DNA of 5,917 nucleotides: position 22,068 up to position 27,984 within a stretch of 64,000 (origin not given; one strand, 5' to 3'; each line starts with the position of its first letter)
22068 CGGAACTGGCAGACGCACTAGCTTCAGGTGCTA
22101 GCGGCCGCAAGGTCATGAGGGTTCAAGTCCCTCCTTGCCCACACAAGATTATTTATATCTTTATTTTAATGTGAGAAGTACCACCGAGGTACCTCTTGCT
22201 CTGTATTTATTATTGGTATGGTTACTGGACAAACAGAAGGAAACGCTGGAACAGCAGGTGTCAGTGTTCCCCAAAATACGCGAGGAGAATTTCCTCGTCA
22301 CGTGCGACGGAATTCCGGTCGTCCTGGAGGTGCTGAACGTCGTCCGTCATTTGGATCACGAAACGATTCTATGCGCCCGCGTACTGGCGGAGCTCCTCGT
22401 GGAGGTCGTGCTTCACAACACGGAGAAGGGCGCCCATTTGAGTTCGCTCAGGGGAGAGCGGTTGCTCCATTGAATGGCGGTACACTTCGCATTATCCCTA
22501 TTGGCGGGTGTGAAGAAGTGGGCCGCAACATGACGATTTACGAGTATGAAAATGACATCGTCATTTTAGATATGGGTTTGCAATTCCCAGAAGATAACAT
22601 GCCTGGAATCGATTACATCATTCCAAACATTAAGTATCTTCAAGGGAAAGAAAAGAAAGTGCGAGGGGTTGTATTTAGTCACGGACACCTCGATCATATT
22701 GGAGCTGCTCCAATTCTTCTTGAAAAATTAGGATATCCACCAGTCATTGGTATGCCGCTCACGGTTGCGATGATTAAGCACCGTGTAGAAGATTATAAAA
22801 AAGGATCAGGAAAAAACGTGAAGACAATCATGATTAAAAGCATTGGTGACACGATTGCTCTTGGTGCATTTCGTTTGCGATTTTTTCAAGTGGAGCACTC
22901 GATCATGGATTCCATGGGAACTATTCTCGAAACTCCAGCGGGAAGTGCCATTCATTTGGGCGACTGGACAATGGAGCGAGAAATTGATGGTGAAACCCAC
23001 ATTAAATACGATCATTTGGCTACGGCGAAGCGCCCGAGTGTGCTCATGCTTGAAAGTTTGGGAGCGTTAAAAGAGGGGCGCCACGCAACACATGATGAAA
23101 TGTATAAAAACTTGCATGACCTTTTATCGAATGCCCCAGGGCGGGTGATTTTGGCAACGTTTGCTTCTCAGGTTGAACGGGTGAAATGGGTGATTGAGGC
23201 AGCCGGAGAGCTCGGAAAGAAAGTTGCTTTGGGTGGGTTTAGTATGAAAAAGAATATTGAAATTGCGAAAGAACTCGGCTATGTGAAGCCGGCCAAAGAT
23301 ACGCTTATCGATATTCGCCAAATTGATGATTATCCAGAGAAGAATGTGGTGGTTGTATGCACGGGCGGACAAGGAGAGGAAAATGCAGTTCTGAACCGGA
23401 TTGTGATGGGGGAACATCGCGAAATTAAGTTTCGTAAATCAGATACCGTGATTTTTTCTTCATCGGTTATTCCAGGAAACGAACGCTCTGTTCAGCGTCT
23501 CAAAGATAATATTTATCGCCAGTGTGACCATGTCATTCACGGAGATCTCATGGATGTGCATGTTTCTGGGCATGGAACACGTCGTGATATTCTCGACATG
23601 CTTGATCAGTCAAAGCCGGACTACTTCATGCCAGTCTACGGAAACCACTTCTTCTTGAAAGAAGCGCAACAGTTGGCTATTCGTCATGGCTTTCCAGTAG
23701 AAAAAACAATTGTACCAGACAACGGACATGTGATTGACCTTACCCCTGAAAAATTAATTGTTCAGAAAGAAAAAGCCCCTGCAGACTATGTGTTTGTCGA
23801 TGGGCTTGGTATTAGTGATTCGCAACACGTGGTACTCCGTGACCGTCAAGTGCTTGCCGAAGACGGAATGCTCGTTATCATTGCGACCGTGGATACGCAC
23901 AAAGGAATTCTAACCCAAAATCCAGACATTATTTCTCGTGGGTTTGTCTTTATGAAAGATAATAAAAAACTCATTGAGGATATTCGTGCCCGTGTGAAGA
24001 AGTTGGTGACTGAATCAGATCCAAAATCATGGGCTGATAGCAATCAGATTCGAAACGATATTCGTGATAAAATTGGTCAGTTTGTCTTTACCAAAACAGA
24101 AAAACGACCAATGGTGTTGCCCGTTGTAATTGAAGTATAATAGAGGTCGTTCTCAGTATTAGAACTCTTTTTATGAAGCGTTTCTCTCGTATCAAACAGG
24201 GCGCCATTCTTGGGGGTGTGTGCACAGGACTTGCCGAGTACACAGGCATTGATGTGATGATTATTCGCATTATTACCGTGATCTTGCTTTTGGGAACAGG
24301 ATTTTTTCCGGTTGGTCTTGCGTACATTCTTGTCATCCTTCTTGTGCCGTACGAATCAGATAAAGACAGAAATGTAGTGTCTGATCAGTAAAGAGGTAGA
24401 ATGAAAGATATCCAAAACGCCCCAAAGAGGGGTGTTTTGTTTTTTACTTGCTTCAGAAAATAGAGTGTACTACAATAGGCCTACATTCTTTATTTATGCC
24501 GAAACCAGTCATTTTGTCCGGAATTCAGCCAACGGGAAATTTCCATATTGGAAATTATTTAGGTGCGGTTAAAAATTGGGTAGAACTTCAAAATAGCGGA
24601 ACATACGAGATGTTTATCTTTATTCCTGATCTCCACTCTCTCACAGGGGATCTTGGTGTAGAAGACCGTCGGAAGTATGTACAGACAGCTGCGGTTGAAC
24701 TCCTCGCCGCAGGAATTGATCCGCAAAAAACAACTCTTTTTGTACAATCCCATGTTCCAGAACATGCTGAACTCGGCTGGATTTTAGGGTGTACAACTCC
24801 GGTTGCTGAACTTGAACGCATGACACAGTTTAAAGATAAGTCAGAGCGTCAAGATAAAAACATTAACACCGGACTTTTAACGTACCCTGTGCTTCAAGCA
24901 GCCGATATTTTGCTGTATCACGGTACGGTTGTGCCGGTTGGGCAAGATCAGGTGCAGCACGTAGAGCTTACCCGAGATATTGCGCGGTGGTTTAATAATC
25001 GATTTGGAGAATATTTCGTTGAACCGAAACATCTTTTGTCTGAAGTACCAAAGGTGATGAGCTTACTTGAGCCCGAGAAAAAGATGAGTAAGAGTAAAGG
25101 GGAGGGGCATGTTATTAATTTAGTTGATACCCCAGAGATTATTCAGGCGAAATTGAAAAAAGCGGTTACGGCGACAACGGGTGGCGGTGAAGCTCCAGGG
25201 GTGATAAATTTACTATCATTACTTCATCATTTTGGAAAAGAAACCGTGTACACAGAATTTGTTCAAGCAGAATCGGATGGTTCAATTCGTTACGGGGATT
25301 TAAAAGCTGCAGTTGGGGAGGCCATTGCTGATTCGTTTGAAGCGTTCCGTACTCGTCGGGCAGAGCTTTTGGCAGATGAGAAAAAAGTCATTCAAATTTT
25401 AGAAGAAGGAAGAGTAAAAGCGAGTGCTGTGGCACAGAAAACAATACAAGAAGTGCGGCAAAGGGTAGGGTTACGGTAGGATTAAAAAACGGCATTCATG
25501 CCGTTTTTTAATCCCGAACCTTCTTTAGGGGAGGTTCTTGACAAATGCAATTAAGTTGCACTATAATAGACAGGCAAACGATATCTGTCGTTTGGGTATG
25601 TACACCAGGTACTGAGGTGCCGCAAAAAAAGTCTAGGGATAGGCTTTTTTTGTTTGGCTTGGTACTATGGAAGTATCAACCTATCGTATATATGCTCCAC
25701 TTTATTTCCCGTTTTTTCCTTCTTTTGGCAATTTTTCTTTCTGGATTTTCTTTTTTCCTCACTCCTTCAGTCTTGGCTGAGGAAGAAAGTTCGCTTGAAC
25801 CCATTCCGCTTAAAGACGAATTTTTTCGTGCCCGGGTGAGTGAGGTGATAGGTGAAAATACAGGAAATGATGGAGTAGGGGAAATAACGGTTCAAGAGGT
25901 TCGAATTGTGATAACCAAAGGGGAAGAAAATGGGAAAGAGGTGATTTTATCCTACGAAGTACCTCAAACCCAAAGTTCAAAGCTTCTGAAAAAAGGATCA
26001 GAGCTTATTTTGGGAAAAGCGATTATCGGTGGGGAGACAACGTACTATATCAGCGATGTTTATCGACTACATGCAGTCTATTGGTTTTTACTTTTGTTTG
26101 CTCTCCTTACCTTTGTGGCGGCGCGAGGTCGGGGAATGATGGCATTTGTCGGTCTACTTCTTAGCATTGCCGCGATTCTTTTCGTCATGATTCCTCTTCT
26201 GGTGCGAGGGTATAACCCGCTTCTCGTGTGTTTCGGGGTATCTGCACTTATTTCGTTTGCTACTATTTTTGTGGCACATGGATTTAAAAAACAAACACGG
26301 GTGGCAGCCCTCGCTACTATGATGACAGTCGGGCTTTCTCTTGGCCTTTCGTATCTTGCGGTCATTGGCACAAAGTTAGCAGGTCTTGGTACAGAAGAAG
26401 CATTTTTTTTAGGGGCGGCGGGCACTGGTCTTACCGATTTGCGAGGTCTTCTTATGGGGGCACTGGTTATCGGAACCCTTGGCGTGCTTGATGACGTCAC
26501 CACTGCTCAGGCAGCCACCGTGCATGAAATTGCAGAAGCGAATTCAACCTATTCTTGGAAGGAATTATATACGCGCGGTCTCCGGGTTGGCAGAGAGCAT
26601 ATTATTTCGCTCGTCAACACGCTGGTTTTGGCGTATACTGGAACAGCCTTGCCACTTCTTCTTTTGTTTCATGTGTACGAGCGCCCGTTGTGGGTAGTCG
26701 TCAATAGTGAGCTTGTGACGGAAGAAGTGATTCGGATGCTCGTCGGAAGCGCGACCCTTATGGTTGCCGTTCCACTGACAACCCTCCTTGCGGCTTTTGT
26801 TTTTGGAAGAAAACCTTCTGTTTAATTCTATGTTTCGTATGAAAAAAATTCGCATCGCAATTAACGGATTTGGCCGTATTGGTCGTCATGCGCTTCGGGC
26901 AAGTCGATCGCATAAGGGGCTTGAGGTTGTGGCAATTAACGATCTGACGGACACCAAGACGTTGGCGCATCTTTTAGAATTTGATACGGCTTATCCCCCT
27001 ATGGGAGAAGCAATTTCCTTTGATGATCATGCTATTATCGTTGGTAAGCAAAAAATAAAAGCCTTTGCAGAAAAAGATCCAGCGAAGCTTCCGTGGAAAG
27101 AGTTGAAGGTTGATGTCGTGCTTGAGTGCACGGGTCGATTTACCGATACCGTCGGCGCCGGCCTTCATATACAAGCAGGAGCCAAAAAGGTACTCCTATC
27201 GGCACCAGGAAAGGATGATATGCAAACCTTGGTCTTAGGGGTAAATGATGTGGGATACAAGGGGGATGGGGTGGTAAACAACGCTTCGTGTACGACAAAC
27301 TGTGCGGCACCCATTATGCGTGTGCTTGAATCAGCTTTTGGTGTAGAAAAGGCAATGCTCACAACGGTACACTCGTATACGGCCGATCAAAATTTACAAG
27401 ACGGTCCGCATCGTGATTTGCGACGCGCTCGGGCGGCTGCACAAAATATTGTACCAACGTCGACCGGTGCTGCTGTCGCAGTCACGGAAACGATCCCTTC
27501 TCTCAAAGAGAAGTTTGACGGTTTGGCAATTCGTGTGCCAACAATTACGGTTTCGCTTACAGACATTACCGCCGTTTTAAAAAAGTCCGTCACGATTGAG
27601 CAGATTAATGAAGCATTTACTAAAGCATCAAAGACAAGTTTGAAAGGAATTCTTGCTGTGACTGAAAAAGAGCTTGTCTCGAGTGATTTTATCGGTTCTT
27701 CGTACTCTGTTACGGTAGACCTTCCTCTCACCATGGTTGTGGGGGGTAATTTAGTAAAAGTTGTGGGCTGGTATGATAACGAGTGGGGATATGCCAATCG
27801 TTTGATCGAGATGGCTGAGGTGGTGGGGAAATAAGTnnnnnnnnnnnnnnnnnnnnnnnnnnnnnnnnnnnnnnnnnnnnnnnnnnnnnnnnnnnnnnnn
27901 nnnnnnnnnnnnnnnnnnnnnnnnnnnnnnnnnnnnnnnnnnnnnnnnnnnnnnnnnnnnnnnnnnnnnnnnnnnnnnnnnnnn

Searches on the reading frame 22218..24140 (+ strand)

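Call 36: search_protein_families(library=pfam, proteins=[window:22218-24140:+], max_evalue=0.001)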
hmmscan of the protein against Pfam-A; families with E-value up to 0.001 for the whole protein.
window:22218-24140:+ (640 aa): 5 families
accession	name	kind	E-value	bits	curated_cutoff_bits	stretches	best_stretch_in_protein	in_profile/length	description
PF22505.1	RNase_J_b_CASP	-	7.5e-44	149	27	1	308-431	2-125/126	Ribonuclease J, beta-CASP domain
PF17770.6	RNase_J_C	-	2.3e-30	106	23.8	1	539-640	1-102/102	Ribonuclease J C-terminal domain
PF00753.33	Lactamase_B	-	2.4e-10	41.1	22.7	1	102-249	5-149/196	Metallo-beta-lactamase superfamily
PF12706.13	Lactamase_B_2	-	1.4e-07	31.7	27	1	146-255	29-149/200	Beta-lactamase superfamily domain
PF07521.17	RMMBL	-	1.7e-05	25.1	21.6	1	446-493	10-59/63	Zn-dependent metallo-hydrolase RNA specificity domain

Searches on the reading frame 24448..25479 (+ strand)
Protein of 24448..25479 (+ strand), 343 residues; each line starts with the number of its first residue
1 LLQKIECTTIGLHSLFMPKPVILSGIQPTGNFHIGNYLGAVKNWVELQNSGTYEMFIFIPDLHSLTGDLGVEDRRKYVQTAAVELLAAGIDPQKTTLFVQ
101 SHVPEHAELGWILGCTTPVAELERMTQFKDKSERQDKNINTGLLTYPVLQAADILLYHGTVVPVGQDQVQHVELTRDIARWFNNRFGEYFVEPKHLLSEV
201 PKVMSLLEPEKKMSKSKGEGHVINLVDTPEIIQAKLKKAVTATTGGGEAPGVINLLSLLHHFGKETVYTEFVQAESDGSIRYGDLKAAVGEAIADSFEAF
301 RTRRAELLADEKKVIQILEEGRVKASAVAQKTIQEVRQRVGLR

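Call 36: search_protein_families(library=pfam, proteins=[window:24448-25479:+], max_evalue=0.001)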
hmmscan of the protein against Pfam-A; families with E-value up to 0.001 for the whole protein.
window:24448-25479:+ (343 aa): 1 family
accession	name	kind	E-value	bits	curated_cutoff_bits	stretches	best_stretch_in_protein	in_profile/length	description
PF00579.31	tRNA-synt_1b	-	1.6e-70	238.2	21.1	1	21-297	7-291/292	tRNA synthetases class I (W and Y)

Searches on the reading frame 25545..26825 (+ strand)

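Call 36: search_protein_families(library=pfam, proteins=[window:25545-26825:+], max_evalue=0.001)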
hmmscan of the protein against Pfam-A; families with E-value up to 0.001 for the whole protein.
window:25545-26825:+ (426 aa): 1 family
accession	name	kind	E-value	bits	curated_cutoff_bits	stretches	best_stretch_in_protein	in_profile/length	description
PF07907.16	YibE_F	-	5.3e-63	213.2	27.2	1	179-418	2-241/241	YibE/F-like protein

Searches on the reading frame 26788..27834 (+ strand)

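Call 36: search_protein_families(library=pfam, proteins=[window:26788-27834:+], max_evalue=0.001)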
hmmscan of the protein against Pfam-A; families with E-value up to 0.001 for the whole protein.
window:26788-27834:+ (348 aa): 2 families
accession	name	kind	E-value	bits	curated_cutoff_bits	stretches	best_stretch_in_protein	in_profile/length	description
PF02800.25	Gp_dh_C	-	1.9e-60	203.5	24.4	1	174-329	2-158/158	Glyceraldehyde 3-phosphate dehydrogenase, C-terminal domain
PF00044.30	Gp_dh_N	-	2.7e-36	124.3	31.7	1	21-120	1-100/101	Glyceraldehyde 3-phosphate dehydrogenase, NAD binding domain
